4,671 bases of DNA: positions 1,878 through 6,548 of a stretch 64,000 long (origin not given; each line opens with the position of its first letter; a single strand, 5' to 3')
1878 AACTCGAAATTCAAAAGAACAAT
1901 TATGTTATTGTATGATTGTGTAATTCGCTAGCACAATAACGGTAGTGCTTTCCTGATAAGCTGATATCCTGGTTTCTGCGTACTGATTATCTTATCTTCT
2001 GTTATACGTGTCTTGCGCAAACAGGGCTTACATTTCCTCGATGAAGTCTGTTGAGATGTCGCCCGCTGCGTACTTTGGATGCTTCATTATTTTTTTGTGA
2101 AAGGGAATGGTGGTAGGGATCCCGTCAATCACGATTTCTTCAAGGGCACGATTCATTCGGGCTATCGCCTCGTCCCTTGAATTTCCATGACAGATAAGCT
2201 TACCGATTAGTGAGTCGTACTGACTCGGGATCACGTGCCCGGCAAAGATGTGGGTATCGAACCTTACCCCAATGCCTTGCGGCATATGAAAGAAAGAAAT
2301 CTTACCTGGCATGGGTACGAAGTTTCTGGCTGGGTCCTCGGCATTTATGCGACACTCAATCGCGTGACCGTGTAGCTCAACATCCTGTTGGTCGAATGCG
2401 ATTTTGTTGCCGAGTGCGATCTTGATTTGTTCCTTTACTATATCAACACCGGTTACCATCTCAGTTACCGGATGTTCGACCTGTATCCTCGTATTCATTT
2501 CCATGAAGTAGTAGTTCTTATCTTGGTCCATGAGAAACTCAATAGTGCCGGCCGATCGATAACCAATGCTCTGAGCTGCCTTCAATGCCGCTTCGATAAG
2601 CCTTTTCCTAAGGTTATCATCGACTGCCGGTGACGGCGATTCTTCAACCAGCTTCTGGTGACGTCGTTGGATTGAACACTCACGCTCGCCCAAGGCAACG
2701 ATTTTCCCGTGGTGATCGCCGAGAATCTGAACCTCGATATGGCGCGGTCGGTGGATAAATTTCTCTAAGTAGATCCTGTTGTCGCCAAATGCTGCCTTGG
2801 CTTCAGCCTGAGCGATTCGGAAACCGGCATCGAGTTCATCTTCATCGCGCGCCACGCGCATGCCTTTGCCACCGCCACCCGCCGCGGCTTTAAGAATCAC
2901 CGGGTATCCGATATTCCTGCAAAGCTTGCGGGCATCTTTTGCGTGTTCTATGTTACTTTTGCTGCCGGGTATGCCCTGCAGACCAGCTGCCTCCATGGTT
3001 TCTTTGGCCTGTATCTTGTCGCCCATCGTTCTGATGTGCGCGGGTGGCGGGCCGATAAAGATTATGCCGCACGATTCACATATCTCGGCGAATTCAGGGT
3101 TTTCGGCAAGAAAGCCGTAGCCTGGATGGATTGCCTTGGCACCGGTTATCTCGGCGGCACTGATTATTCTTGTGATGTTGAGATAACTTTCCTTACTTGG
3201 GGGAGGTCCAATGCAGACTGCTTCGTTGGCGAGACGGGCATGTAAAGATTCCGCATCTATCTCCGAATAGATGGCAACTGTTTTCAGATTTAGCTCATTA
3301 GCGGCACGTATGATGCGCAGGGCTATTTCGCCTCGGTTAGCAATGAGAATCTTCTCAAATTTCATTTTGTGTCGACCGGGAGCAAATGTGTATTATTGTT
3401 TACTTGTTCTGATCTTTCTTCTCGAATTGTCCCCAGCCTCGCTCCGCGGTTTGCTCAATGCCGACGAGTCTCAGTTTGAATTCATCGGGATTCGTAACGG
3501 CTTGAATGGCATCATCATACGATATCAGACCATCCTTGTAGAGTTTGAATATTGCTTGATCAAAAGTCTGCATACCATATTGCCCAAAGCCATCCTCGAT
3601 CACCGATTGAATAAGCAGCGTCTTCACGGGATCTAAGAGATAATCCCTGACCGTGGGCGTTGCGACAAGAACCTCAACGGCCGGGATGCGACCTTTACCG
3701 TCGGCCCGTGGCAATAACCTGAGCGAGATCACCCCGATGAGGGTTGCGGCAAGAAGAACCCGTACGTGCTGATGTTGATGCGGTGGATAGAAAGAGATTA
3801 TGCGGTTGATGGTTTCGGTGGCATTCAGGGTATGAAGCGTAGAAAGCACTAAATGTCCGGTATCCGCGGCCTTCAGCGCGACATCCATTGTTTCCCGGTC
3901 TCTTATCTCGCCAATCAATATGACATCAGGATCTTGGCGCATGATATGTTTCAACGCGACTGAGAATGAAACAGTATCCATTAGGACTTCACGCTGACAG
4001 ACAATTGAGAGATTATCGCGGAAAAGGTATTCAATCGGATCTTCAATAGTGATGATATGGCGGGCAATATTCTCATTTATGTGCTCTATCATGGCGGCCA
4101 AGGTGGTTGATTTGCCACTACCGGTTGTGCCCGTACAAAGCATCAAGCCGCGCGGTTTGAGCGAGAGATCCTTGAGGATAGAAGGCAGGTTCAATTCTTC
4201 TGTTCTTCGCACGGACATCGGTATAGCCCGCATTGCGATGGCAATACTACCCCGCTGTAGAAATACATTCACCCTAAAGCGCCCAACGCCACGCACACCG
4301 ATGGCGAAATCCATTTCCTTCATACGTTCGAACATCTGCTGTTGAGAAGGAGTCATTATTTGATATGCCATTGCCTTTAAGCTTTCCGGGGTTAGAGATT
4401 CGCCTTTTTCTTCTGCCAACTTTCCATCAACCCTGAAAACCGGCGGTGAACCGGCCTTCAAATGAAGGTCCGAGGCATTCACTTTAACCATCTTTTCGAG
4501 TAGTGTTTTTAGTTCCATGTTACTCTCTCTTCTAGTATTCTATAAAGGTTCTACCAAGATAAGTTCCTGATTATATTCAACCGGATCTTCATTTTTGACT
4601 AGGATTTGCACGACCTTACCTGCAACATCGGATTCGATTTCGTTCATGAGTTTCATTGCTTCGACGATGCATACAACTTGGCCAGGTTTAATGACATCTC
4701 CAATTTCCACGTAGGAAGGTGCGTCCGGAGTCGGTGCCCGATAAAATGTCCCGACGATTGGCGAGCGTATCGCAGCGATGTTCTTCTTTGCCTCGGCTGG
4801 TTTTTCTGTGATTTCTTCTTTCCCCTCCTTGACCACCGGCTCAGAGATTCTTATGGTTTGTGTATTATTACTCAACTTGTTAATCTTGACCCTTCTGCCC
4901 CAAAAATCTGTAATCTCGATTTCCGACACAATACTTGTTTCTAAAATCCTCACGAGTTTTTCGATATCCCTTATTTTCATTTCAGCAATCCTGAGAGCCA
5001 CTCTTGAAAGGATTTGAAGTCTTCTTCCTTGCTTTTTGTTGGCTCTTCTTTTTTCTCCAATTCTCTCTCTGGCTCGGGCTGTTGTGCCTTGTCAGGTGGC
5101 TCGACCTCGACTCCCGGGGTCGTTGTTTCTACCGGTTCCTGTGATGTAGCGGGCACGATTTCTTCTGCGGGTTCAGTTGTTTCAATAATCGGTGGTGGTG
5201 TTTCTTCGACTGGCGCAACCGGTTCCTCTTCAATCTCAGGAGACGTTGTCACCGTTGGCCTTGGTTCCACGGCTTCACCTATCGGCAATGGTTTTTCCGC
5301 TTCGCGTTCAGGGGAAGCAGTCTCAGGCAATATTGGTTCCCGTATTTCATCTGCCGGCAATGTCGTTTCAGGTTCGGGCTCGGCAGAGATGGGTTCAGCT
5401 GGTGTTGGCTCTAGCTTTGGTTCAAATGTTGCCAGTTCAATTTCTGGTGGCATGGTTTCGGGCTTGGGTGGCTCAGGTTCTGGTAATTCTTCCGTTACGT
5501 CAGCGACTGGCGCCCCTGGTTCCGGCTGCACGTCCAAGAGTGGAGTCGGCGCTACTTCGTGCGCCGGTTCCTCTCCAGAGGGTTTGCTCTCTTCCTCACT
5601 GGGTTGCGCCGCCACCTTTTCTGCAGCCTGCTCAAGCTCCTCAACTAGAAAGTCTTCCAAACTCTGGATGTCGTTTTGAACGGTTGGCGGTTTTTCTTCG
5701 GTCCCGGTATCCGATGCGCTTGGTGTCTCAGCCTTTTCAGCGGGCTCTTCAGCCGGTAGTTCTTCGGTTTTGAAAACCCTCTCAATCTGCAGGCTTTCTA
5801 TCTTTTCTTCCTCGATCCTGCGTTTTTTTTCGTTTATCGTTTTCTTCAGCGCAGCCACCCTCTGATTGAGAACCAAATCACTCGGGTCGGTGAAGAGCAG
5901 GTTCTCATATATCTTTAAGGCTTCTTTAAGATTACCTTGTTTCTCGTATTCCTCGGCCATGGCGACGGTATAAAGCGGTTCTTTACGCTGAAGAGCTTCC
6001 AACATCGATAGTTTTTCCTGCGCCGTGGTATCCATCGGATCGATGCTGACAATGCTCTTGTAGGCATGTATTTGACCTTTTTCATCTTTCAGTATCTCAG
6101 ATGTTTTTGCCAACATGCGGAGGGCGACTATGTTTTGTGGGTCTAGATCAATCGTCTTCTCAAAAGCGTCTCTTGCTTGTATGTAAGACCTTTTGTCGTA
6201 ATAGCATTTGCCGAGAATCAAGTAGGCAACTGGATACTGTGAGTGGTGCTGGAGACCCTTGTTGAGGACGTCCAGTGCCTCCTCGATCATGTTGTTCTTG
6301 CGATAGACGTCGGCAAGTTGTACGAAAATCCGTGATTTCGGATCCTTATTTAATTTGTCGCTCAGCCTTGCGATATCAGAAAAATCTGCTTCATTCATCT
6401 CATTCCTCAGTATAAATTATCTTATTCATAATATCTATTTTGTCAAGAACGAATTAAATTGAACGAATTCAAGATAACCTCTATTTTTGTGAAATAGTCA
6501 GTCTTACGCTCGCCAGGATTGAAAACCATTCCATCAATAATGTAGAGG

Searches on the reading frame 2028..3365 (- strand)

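Call 45: search_protein_families(library=pfam, proteins=[window:2028-3365:-], max_evalue=0.00001)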
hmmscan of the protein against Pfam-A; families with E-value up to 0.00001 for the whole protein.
window:2028-3365:- (445 aa): 7 families
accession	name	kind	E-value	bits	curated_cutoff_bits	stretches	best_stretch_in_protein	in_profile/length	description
PF02786.22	CPSase_L_D2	-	4.3e-79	265.4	19.8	1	116-322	1-208/211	Carbamoyl-phosphate synthase L chain, ATP binding domain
PF00289.28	Biotin_carb_N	-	2.8e-45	153.8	25.5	1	3-111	2-110/110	Biotin carboxylase, N-terminal domain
PF02785.25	Biotin_carb_C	-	1.8e-40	137.8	32.4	1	337-444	1-108/108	Biotin carboxylase C-terminal domain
PF07478.18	Dala_Dala_lig_C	-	5.5e-13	49.3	24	1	142-292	25-174/204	D-ala D-ala ligase C-terminus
PF02222.28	ATP-grasp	-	6.4e-09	36.1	27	1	139-293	16-162/179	ATP-grasp domain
PF08443.16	RimK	-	3.9e-08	33.5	21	1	131-314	15-185/188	RimK-like ATP-grasp domain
PF02655.19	ATP-grasp_3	-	4.3e-06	27.3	23.2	0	115-295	2-158/160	ATP-grasp domain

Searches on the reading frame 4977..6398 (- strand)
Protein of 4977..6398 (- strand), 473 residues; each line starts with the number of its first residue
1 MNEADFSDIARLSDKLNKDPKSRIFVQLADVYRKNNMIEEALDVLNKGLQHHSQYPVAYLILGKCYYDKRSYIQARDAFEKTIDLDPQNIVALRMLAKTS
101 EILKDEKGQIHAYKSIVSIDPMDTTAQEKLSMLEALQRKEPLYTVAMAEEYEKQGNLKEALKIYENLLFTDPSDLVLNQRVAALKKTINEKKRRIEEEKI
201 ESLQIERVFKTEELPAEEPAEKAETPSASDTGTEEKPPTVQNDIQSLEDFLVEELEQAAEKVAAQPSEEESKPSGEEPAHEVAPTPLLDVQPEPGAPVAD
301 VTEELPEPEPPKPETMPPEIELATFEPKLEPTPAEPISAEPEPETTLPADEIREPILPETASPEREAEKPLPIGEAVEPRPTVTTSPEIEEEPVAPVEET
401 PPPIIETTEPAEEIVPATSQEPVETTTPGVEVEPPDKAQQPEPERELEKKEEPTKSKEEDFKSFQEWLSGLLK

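Call 45: search_protein_families(library=pfam, proteins=[window:4977-6398:-], max_evalue=0.00001)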
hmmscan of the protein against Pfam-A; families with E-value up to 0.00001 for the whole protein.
window:4977-6398:- (473 aa): 10 families
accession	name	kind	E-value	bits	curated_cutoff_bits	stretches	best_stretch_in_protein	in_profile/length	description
PF13428.12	TPR_14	-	1.7e-13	50.2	23.5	0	145-182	5-42/44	Tetratricopeptide repeat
PF07719.23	TPR_2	-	2.3e-13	49.6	27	0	58-89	3-34/34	Tetratricopeptide repeat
PF00515.34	TPR_1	-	5.7e-12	45.4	27.8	0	57-89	2-34/34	Tetratricopeptide repeat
PF13181.12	TPR_8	-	3.9e-10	39.5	25.7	0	58-89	3-34/34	Tetratricopeptide repeat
PF14559.12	TPR_19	-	1.9e-07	31.8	25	0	35-98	4-67/68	Tetratricopeptide repeat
PF13432.12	TPR_16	-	5.3e-07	30.4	32.7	0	27-89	2-64/65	Tetratricopeptide repeat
PF12895.13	ANAPC3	-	1.3e-06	29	27.2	0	18-82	21-82/82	Anaphase-promoting complex, cyclosome, subunit 3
PF13174.12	TPR_6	-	2.9e-06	28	26.3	0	58-88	2-32/33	Tetratricopeptide repeat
PF13431.12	TPR_17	-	5.8e-06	26.6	24.4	0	78-104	1-27/34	Tetratricopeptide repeat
PF13424.12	TPR_12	-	6.6e-06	26.7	30.1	0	24-87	5-76/77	Tetratricopeptide repeat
